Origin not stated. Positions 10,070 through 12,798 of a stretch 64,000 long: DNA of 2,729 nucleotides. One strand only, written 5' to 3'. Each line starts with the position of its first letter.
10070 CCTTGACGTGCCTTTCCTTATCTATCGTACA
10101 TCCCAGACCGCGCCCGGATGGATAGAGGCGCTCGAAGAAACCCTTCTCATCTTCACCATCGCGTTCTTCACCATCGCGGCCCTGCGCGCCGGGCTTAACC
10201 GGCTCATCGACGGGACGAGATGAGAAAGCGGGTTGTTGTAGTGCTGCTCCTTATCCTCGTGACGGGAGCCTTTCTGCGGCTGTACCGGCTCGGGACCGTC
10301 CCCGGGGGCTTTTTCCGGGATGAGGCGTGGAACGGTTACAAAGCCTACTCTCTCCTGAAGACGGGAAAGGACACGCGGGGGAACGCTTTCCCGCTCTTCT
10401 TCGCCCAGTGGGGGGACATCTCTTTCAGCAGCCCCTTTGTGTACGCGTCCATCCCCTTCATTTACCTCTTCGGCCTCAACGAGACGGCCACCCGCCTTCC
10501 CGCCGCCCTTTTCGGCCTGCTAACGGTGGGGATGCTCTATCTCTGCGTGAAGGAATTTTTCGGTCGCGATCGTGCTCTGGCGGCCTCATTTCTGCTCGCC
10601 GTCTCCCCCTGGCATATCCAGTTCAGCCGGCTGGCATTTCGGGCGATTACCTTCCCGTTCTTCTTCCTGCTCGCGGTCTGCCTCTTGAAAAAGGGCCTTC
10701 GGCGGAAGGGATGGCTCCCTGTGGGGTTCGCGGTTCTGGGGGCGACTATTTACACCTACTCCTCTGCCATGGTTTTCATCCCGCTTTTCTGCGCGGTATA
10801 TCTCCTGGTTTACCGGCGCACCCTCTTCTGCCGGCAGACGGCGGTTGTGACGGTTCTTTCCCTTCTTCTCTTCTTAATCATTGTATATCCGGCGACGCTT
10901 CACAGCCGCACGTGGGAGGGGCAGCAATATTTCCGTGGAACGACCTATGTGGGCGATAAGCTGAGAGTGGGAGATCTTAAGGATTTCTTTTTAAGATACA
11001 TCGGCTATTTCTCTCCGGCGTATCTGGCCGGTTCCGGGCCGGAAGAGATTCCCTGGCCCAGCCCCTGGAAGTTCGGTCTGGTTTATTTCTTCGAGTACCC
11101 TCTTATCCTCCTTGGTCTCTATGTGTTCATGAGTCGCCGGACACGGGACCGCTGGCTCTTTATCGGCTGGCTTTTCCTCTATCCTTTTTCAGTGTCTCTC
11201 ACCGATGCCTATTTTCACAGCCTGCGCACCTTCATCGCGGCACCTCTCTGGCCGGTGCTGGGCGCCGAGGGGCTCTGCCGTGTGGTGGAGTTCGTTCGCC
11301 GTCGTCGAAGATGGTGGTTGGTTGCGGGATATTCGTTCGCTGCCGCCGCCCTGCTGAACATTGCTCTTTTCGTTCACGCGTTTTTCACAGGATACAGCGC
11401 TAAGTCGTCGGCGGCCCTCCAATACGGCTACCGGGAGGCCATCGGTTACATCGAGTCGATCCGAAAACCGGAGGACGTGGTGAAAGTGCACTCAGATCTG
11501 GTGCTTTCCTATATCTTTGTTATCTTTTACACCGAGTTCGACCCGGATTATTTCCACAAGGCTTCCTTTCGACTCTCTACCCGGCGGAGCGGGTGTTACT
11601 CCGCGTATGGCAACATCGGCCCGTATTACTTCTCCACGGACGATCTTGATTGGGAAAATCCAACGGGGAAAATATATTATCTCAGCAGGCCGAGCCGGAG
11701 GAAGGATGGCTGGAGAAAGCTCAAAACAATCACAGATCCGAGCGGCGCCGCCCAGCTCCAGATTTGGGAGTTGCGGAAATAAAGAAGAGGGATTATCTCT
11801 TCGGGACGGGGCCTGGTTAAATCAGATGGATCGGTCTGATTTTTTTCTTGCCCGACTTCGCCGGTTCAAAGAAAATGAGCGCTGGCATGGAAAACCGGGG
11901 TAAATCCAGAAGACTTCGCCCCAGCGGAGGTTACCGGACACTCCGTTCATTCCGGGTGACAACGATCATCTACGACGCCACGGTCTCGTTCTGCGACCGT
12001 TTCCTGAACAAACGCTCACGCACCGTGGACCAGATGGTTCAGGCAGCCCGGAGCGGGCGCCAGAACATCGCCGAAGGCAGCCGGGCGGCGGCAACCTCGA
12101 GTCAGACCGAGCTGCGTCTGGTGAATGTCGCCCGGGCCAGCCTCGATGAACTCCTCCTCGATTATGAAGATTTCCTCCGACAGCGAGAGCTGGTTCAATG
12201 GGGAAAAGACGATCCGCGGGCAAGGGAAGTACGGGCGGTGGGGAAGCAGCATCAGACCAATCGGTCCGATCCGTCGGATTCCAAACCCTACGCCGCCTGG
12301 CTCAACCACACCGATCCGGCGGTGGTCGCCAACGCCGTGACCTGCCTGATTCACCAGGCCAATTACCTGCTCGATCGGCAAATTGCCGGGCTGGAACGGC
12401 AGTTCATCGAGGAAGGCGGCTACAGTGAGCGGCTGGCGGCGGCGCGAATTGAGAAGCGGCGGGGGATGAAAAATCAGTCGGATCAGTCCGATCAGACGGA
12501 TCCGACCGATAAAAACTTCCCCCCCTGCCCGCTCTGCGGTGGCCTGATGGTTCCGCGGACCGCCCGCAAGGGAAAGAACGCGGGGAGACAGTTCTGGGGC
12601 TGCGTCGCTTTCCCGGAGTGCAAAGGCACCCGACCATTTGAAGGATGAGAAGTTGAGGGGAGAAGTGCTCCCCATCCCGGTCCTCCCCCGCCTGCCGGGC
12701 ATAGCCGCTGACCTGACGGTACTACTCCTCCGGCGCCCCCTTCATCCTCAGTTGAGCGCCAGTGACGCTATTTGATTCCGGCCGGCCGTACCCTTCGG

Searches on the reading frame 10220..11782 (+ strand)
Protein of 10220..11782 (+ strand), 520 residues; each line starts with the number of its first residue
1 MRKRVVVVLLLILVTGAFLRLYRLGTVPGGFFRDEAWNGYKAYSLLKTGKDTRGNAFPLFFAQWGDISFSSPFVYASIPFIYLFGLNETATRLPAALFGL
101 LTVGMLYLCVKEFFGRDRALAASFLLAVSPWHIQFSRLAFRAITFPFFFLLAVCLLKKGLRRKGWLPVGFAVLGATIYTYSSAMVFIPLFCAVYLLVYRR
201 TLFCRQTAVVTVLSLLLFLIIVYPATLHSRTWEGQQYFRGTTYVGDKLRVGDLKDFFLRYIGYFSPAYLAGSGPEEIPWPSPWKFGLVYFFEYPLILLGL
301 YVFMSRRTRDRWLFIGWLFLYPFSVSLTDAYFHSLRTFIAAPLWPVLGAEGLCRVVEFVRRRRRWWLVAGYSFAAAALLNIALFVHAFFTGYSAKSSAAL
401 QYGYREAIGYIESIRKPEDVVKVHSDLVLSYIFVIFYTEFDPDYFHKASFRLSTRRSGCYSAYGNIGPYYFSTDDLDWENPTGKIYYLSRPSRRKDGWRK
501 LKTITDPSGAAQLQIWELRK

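Call 67: search_protein_families(library=pfam, proteins=[window:10220-11782:+], max_evalue=0.00001)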
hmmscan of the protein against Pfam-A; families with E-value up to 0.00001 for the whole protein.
window:10220-11782:+ (520 aa): 1 family
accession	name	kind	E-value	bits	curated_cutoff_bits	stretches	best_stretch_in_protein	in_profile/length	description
PF13231.12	PMT_2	-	1.6e-13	51.6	26.1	1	80-223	13-155/160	Dolichyl-phosphate-mannose-protein mannosyltransferase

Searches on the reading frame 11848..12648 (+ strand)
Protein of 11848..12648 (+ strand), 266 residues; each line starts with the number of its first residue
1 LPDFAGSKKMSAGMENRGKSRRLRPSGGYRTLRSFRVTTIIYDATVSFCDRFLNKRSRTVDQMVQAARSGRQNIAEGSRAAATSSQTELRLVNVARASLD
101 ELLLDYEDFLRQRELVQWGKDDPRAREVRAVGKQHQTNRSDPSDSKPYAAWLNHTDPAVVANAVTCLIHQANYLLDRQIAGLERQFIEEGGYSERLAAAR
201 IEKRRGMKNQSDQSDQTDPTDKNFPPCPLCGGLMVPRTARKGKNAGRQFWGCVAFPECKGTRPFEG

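Call 67: search_protein_families(library=pfam, proteins=[window:11848-12648:+], max_evalue=0.00001)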
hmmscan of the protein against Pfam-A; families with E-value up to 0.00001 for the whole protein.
window:11848-12648:+ (266 aa): 3 families
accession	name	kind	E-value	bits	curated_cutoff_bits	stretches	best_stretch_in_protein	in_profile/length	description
PF01396.24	Zn_ribbon_Top1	-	3.2e-08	33.7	32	1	227-264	4-36/39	Topoisomerase DNA binding C4 zinc finger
PF05635.17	23S_rRNA_IVP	-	4e-06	27.4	33.8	1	34-102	9-72/106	23S rRNA-intervening sequence protein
PF06839.17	Zn_ribbon_GRF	-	8.3e-06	26.2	25.9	0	225-258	1-36/45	GRF zinc finger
